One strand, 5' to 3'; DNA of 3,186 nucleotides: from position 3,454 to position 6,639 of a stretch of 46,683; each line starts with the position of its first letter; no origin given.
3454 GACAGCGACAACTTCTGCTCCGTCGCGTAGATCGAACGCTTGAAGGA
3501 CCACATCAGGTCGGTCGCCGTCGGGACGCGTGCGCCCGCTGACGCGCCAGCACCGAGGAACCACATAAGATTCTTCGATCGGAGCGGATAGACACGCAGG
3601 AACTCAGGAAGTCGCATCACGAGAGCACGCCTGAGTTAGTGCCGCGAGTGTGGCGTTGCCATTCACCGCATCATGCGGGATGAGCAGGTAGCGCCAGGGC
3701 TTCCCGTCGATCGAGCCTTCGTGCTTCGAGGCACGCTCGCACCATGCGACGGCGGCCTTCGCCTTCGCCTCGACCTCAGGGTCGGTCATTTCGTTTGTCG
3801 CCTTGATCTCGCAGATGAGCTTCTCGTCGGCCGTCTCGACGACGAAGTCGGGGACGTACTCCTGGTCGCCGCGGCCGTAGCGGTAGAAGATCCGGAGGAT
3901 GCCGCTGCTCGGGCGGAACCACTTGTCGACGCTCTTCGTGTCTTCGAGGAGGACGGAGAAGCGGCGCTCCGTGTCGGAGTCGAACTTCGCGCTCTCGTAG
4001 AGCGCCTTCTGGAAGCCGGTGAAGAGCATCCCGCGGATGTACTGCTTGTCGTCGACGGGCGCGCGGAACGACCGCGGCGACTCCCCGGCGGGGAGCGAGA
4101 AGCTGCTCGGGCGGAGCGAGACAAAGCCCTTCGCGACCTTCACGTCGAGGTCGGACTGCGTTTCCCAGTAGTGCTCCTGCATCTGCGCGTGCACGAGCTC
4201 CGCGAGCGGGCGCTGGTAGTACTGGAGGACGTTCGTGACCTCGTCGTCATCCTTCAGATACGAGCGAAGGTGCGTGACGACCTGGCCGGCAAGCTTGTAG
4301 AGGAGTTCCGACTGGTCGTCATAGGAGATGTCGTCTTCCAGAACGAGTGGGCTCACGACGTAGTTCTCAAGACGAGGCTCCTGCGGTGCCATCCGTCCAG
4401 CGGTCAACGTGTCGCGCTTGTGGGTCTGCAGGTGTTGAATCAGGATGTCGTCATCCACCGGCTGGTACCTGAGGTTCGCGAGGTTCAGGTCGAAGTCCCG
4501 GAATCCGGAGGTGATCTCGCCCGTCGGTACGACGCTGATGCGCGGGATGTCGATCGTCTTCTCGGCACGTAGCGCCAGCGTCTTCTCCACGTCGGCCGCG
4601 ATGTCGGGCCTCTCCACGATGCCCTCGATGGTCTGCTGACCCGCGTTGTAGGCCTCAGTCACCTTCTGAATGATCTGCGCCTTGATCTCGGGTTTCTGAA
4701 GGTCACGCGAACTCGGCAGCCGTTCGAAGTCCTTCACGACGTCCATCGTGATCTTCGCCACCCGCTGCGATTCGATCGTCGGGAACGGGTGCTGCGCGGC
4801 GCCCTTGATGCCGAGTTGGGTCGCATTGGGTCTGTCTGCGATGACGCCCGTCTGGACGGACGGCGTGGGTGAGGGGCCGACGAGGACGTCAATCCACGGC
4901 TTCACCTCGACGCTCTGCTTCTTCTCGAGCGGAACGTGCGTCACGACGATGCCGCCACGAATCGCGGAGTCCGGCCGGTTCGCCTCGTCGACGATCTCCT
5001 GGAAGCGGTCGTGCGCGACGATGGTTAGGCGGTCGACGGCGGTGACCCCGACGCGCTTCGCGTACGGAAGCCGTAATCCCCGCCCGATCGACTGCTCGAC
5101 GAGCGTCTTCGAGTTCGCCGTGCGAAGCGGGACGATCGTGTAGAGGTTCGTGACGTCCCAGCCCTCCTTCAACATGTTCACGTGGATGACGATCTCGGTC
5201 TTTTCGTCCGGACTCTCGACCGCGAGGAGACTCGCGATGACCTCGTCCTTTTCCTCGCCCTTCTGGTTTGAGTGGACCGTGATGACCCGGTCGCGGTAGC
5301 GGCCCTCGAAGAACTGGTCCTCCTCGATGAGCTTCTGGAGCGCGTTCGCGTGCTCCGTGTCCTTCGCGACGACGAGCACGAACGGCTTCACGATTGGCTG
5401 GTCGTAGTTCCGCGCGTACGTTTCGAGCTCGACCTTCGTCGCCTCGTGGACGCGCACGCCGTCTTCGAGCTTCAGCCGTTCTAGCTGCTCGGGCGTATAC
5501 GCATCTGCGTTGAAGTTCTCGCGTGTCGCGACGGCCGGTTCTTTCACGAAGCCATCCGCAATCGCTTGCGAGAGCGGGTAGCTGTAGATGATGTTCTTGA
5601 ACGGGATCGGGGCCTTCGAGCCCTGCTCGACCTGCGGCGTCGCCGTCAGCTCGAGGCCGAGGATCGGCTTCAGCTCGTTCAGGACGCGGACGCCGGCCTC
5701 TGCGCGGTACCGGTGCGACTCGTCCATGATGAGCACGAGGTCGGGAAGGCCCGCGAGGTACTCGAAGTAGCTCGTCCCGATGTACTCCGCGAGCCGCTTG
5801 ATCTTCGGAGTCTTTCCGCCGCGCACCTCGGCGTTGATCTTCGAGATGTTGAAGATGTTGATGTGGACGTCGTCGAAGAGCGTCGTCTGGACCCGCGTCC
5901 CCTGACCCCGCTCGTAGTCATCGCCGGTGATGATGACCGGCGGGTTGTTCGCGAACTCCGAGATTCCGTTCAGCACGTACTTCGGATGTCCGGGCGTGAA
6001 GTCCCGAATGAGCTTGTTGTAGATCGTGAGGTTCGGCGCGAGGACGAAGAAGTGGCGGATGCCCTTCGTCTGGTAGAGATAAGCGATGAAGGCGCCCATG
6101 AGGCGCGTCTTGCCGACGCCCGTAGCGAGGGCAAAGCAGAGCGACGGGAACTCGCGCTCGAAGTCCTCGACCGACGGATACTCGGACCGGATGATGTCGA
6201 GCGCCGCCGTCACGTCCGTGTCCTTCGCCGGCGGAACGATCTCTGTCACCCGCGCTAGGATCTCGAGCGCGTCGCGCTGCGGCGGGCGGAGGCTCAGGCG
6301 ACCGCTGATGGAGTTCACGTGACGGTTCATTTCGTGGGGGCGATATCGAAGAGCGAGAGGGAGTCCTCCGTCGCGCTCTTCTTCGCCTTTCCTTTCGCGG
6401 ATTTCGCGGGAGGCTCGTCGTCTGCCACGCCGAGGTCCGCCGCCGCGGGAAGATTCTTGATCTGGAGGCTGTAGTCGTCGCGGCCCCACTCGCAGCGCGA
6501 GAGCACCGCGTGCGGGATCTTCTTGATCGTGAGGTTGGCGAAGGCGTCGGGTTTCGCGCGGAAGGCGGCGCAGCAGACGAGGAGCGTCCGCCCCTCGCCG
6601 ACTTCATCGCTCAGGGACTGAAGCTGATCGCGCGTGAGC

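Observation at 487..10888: R-M and Argonaute systems fused into one overlap-coupled five-gene array (SNF2-Mod-Res-SIR2-APAZ-pAgo)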

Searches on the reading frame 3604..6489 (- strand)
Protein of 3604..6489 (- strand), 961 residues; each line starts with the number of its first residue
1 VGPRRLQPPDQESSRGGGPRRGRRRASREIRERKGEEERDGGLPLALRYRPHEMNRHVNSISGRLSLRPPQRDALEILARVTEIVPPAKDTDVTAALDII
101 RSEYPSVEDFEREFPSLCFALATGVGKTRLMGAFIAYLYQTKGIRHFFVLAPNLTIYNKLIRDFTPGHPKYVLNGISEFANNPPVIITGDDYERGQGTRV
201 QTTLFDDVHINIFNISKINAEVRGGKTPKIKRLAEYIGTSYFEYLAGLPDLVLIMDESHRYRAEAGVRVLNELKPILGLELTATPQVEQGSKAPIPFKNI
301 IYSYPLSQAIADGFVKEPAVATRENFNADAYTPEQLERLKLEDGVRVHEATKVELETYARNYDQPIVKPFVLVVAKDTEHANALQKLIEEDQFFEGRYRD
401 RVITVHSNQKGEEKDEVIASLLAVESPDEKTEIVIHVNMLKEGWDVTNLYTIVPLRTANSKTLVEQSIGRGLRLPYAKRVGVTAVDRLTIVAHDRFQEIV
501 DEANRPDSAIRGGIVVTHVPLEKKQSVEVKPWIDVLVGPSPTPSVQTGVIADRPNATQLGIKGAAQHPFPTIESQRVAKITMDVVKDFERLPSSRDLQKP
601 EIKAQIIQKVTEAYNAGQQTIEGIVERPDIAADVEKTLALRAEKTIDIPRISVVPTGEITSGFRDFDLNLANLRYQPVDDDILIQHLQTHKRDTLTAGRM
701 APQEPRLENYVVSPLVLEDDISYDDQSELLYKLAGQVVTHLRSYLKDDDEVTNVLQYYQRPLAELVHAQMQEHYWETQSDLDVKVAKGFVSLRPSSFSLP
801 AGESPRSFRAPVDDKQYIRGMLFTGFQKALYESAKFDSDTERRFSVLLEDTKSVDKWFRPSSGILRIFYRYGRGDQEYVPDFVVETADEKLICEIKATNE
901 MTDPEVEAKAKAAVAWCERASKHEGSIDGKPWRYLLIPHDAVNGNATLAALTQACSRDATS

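Call 3: search_protein_families(library=pfam, proteins=[window:3604-6489:-], max_evalue=0.01)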
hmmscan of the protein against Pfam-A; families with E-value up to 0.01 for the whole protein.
window:3604-6489:- (961 aa): 5 families
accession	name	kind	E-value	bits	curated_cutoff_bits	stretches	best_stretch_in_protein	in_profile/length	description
PF04851.21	ResIII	-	1.9e-20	73.9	22.5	1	65-286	2-163/164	Type III restriction enzyme, res subunit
PF18766.7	SWI2_SNF2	-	7.5e-06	26.2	26.7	1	200-317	85-187/221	SWI2/SNF2 ATPase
PF00271.37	Helicase_C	-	5.1e-05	23.9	23.5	1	373-473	20-108/110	Helicase conserved C-terminal domain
PF08722.17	Tn7_TnsA-like_N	-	0.00015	22.7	26.5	1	875-919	24-75/85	TnsA-like endonuclease N terminal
PF10927.13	DUF2738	-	0.0033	17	23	1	708-784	58-128/236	Protein of unknown function (DUF2738)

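Call 10: search_protein_families(library=padloc, proteins=[window:3604-6330:-], max_evalue=0.001)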
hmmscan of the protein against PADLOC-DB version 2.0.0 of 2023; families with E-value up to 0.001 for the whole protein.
window:3604-6330:- (908 aa): 11 families
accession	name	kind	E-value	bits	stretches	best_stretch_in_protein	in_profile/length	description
PDLC03648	REase_III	-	3.9e-226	751.1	2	82-562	2-499/871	Type III restriction enzyme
PDLC03650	REase_III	-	1.2e-13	48.4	1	198-432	226-432/898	Type III restriction enzyme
PDLC03647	REase_III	-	2.5e-12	43.8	1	375-451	504-583/989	Type III restriction enzyme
PDLC03653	REase_III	-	3.1e-08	30.2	1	199-441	262-489/883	Type III restriction enzyme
PDLC03649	REase_III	-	6.2e-08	29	1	320-424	437-541/973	Type III restriction enzyme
PDLC03659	mREase_IV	-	1.3e-06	24.6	1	363-434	496-565/945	Type IV methyl-directed restriction enzyme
PDLC03658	mREase_IV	-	2.1e-06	23.8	0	375-433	499-556/953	Type IV methyl-directed restriction enzyme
PDLC03651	REase_III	-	1.1e-05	21.7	0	352-420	383-456/873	Type III restriction enzyme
PDLC03047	REase_I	-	2.4e-05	20.3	1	319-421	608-703/1107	Type I restriction enzyme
PDLC03597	REase_MTase_IIG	-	0.00084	14.9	0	332-429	505-603/1646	Type IIG restriction enzyme-methyltransferase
PDLC02704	PbeA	-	0.00089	15.8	0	197-261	384-451/682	PbeA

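Call 11: search_protein_families(library=ncbifam, proteins=[window:3604-6330:-], max_evalue=0.001)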
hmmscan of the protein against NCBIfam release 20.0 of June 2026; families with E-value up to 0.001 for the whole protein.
window:3604-6330:- (908 aa): 5 families
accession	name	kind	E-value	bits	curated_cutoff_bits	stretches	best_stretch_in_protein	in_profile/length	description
NF046055.1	restr_BPTD_3080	equivalog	1.6e-31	109.1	800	3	316-420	504-616/970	BPTD_3080 family restriction endonuclease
NF046051.1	restrict_EcoAI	equivalog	9.3e-13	47.4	550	1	184-422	263-515/768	EcoAI/FtnUII family type I restriction enzme subunit R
NF012027.0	PRK15483.1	equivalog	8.5e-09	33.9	564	1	387-423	511-547/986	type III restriction-modification system endonuclease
NF053632.1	heli_RadD_YejH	equivalog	2e-07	29.7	720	1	239-426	171-347/573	DNA repair helicase RadD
NF008521.0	PRK11448.1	equivalog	2.7e-06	25.7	729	1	315-421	698-800/1123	type I restriction-modification system endonuclease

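Call 26: find_homologous_proteins(query=window:3604-6330:-, max_evalue=1e-30)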
Query window:3604-6330:- (908 aa): 8000 proteins with E <= 1e-30 among 8000 candidates; the best 120 are listed.
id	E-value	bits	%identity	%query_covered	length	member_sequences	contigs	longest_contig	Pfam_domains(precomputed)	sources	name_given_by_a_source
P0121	0.0e+0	2047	100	100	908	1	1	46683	PF18766.8,PF04851.22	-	-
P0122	0.0e+0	1855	91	100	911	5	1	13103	PF18766.8,PF04851.22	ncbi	ncbi:MAG: DEAD/DEAH box helicase family protein [Acidobacteriota bacterium]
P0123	0.0e+0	1764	86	100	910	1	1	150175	PF18766.8,PF04851.22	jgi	jgi:type III restriction enzyme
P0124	0.0e+0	1764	86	100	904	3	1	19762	PF18766.8,PF04851.22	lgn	-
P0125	0.0e+0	1754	86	100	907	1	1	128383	PF18766.8,PF04851.22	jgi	jgi:type III restriction enzyme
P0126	0.0e+0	1731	84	100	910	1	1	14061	PF08722.18,PF18766.8,PF04851.22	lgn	-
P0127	0.0e+0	1728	86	99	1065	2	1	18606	PF00717.29,PF04851.22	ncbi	ncbi:MAG TPA: DEAD/DEAH box helicase family protein [Thermoanaerobaculia bacterium]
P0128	0.0e+0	1665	82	100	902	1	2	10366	PF18766.8,PF04851.22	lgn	-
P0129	0.0e+0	1610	78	100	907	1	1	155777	PF18766.8,PF04851.22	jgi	jgi:type III restriction enzyme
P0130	0.0e+0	1605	79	99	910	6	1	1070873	PF18766.8,PF04851.22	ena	-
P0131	0.0e+0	1561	77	100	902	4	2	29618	PF18766.8,PF04851.22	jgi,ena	jgi:type III restriction enzyme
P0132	0.0e+0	1542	81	93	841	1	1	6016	PF18766.8,PF04851.22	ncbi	ncbi:MAG: DEAD/DEAH box helicase family protein, partial [Acidobacteriota bacterium]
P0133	0.0e+0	1467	73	98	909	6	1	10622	PF08722.18,PF04851.22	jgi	jgi:type III restriction enzyme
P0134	0.0e+0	1461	72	99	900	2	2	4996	PF18766.8,PF04851.22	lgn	-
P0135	0.0e+0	1453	72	99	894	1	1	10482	PF08722.18,PF18766.8,PF04851.22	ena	-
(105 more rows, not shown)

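Call 27: find_encoding_contigs(protein=P0122, flank=10000, max_places=2)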
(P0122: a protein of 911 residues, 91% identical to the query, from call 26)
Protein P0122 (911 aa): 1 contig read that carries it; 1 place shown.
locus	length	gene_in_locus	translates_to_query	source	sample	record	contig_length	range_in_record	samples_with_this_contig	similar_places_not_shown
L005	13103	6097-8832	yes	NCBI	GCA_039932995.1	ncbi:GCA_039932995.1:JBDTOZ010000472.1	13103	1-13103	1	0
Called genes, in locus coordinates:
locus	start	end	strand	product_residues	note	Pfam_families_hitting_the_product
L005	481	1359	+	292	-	-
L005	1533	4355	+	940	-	PF13872:AAA_34 (weak), PF00176:SNF2-rel_dom, PF00270:DEAD, PF04851:ResIII, PF00271:Helicase_C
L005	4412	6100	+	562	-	PF01555:N6_N4_Mtase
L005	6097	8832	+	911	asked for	PF04851:ResIII, PF18766:SWI2_SNF2 (weak)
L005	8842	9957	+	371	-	PF14355:Abi_C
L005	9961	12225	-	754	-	PF00005:ABC_tran (faint), PF13166:AAA_13 (weak), PF13304:AAA_21 (faint), PF02463:SMC_N (weak), PF13166:AAA_13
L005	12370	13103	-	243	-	PF13087:AAA_12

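Call 28: find_encoding_contigs(protein=P0123, flank=10000, max_places=2)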
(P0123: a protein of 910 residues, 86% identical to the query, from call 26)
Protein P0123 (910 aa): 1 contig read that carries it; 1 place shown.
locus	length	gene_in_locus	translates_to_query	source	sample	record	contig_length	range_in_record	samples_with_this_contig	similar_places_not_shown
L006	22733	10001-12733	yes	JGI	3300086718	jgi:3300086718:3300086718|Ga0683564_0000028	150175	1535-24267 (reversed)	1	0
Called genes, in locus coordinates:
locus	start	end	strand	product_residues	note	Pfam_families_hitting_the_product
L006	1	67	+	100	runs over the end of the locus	-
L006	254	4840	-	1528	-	PF02369:Big_1, PF09136:Glucodextran_B (weak), PF00395:SLH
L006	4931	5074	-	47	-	-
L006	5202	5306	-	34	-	-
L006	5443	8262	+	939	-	PF13872:AAA_34 (weak), PF00176:SNF2-rel_dom, PF00270:DEAD, PF04851:ResIII, PF00271:Helicase_C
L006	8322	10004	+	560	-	PF01555:N6_N4_Mtase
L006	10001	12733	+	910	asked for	PF04851:ResIII, PF18766:SWI2_SNF2 (weak)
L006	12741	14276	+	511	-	-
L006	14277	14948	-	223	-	PF20582:UPF0758_N, PF04002:RadC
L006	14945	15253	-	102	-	-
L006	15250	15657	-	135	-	PF13560:HTH_31 (weak), PF01381:HTH_3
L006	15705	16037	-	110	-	PF11171:DUF2958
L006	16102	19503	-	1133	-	PF00176:SNF2-rel_dom, PF00271:Helicase_C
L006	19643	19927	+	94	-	-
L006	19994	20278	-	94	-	-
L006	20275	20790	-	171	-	-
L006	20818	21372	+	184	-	-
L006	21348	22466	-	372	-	PF13814:Replic_Relax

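Call 29: find_encoding_contigs(protein=P0125, flank=10000, max_places=2)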
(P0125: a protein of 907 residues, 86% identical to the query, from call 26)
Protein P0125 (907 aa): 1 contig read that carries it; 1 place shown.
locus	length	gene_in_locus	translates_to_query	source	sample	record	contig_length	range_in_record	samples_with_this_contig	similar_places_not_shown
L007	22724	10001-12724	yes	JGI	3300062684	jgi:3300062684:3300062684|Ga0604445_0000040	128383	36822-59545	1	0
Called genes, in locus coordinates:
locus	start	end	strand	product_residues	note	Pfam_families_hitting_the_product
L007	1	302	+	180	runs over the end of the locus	PF01068:DNA_ligase_A_M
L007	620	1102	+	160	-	-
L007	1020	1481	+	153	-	-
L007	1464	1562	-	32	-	-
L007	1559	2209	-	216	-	PF00589:Phage_integrase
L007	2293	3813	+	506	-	PF14559:TPR_19 (faint), PF07719:TPR_2 (faint), PF13414:TPR_11 (faint), PF00515:TPR_1 (faint), PF13181:TPR_8 (faint), PF13424:TPR_12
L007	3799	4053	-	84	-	PF13482:RNase_H_2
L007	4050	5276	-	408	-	PF14520:HHH_5 (weak)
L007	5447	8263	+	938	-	PF13872:AAA_34 (weak), PF00176:SNF2-rel_dom, PF00270:DEAD, PF04851:ResIII, PF00271:Helicase_C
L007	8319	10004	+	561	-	PF01555:N6_N4_Mtase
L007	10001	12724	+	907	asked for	PF04851:ResIII, PF18766:SWI2_SNF2 (weak)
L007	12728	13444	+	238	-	-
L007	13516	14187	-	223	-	PF20582:UPF0758_N, PF04002:RadC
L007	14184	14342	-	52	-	-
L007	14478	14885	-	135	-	PF13560:HTH_31, PF01381:HTH_3, PF12844:HTH_19, PF13443:HTH_26 (weak)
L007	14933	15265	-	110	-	PF11171:DUF2958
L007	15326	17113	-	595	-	PF00176:SNF2-rel_dom, PF00271:Helicase_C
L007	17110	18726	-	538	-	PF02384:N6_Mtase (faint)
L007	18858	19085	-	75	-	-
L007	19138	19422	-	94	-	-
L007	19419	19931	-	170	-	-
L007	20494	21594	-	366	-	PF13814:Replic_Relax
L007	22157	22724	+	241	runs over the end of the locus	-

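Call 31: find_related_loci(query=window:3604-6330:-, collection=metagenome_contigs, flank=10000)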
Query window:3604-6330:- (908 aa) in metagenome_contigs; peptide patterns used: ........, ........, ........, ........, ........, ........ (x = any residue, [..] = any of these).
600 stretches matched a pattern (row limit reached: there are more); 235 encode a relative of the query (tblastn E <= 1e-3); the best 80 are kept; 80 distinct loci.
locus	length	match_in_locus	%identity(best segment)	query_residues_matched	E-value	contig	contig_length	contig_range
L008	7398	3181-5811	73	1-887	0e+0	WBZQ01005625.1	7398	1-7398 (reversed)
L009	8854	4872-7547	70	1-898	0e+0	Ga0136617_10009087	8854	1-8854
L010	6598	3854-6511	64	1-904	0e+0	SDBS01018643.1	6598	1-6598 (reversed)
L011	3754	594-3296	60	3-908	0e+0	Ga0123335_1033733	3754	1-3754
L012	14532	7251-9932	60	5-908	0e+0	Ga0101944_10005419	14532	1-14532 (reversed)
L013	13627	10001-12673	61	3-898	0e+0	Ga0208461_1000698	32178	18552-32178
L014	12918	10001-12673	61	4-899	0e+0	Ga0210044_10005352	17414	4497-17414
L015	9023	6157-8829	60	4-899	0e+0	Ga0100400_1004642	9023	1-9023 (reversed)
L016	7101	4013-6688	60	3-899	0e+0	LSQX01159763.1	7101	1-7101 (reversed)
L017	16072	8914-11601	60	3-908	0e+0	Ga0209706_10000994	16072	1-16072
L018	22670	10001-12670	59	3-902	0e+0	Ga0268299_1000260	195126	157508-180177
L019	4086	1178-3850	60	4-899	0e+0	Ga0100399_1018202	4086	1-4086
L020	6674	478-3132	60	1-901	0e+0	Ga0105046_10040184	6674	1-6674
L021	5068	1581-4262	59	3-899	0e+0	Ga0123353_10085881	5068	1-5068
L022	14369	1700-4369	58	4-902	0e+0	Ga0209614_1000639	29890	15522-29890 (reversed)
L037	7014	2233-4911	57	1-899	0e+0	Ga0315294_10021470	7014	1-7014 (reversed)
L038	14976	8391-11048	58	3-901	0e+0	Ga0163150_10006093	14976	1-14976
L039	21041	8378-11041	57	1-898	0e+0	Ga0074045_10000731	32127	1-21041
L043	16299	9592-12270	57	1-903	0e+0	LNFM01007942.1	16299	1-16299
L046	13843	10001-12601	58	1-899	0e+0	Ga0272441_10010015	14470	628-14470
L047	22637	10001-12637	57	1-898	0e+0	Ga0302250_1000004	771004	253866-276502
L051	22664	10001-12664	57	2-898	0e+0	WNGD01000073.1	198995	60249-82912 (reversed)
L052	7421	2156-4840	57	1-905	0e+0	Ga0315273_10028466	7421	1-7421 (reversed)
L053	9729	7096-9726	57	1-887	0e+0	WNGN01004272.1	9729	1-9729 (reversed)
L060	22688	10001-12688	56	4-898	0e+0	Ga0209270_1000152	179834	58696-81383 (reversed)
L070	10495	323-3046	56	1-908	0e+0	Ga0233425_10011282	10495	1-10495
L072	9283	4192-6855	57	1-898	0e+0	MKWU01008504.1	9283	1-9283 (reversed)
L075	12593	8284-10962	55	1-903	0e+0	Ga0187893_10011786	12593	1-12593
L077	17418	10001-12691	57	1-898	0e+0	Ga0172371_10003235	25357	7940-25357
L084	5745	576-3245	56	1-900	0e+0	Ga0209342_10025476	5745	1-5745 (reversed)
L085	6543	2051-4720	56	1-898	0e+0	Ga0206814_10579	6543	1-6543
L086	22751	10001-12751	55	1-903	0e+0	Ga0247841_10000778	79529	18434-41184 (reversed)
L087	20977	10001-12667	56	1-898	0e+0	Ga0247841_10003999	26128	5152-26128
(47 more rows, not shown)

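Call 34: search_protein_families(library=pfam, proteins=[L006:12741-14276:+, L007:12728-13444:+, L012:9983-12181:+, L018:12719-14233:+, L038:11100-14813:+, L043:12336-14468:+, L047:12713-14359:+, L051:12685-14490:+, L052:4830-5537:+, L060:12747-14288:+], max_evalue=0.001)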
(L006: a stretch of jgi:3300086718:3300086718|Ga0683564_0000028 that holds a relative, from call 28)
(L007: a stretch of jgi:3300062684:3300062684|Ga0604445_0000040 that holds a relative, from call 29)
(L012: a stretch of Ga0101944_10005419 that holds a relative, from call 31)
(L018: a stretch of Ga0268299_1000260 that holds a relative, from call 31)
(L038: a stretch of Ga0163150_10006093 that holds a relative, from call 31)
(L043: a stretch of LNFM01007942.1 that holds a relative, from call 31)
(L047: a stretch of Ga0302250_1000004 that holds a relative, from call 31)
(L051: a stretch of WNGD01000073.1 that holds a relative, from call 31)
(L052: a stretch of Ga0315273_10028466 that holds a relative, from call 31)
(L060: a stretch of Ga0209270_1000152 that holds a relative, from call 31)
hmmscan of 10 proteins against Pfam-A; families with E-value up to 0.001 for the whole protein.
L006:12741-14276:+ (511 aa): 0 families

L007:12728-13444:+ (238 aa): 0 families

L012:9983-12181:+ (732 aa): 0 families

L018:12719-14233:+ (504 aa): 1 family
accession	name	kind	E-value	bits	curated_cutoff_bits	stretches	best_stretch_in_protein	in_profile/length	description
PF11855.13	DUF3375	-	1.5e-90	304.8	28.6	1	23-495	4-474/474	Protein of unknown function (DUF3375)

L038:11100-14813:+ (1237 aa): 9 families
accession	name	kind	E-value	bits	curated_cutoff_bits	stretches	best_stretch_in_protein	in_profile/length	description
PF13604.12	AAA_30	-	1.5e-29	103.5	27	1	613-787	4-160/191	AAA domain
PF13245.12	AAA_19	-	2.3e-29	102.7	25.1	1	616-754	2-133/134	AAA domain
PF13538.12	UvrD_C_2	-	4.2e-12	46.2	27.4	1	1032-1079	1-51/52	UvrD-like helicase C-terminal domain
PF01443.25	Viral_helicase1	-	1.4e-11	45.1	21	2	629-752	2-99/228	Viral superfamily 1 RNA helicase core domain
PF13086.12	AAA_11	-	8.1e-09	36.1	27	1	707-753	212-253/257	AAA domain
PF18335.7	SH3_13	-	6.5e-07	29.5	41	1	907-978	1-55/65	ATP-dependent RecD-like DNA helicase SH3 domain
PF00580.27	UvrD-helicase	-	0.00011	22.4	23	0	627-678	15-67/271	UvrD/REP helicase N-terminal domain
PF05970.20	PIF1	-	0.00028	21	25.9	1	630-786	27-192/223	PIF1-like helicase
PF13401.12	AAA_22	-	0.00065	20.5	27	0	627-749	7-125/130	AAA domain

L043:12336-14468:+ (710 aa): 3 families
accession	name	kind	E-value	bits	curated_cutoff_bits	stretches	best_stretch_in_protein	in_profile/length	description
PF03235.19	GmrSD_N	-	4.8e-31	108.9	33.2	1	13-225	3-198/199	GmrSD restriction endonuclease, N-terminal domain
PF07510.16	GmrSD_C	-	1.3e-24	87.1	23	1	422-556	2-137/138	GmrSD restriction endonucleases, C-terminal domain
PF18899.5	DUF5655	-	1.2e-07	32.2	24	1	596-701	10-108/109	Domain of unknown function (DUF5655)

L047:12713-14359:+ (548 aa): 1 family
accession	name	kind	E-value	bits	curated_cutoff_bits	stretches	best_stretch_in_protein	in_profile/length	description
PF18974.5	DUF5710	-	5.7e-12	45.6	26.5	1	5-48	1-44/44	Domain of unknown function (DUF5710)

L051:12685-14490:+ (601 aa): 2 families
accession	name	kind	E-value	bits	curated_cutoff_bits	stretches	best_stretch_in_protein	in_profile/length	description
PF03235.19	GmrSD_N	-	9.7e-35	120.9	33.2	1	27-254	10-199/199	GmrSD restriction endonuclease, N-terminal domain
PF07510.16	GmrSD_C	-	3e-31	108.6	23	1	453-590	1-137/138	GmrSD restriction endonucleases, C-terminal domain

L052:4830-5537:+ (235 aa): 11 families
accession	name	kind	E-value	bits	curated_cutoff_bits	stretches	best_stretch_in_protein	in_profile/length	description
PF13649.12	Methyltransf_25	-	1.4e-17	64.6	27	1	67-161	1-97/97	Methyltransferase domain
PF08241.18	Methyltransf_11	-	2.4e-17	63.8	21.2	1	68-165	1-95/95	Methyltransferase domain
PF13847.12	Methyltransf_31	-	2.9e-13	50.2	27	1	61-172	1-117/145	Methyltransferase domain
PF08242.18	Methyltransf_12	-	1.3e-12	48.7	30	1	68-162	1-97/98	Methyltransferase domain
PF02353.26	CMAS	-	2.9e-11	43.7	27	1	55-165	54-164/273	Mycolic acid cyclopropane synthetase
PF01209.24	Ubie_methyltran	-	6.6e-09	35.9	20.1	1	57-164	41-150/233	ubiE/COQ5 methyltransferase family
PF13489.12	Methyltransf_23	-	6.9e-07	29.6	27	1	49-181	7-124/164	Methyltransferase domain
PF20501.3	MbhE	-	3.5e-06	27.4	27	1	65-142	6-82/98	MBH, subunit E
PF13578.12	Methyltransf_24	-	4.2e-05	24.8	26.3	1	68-166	1-103/105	Methyltransferase domain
PF01135.25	PCMT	-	4.5e-05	23.7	20.3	1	55-102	65-115/210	Protein-L-isoaspartate(D-aspartate) O-methyltransferase (PCMT)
PF00398.26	RrnaAD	-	8e-05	22.3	24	1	57-117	24-84/263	Ribosomal RNA adenine dimethylase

L060:12747-14288:+ (513 aa): 0 families
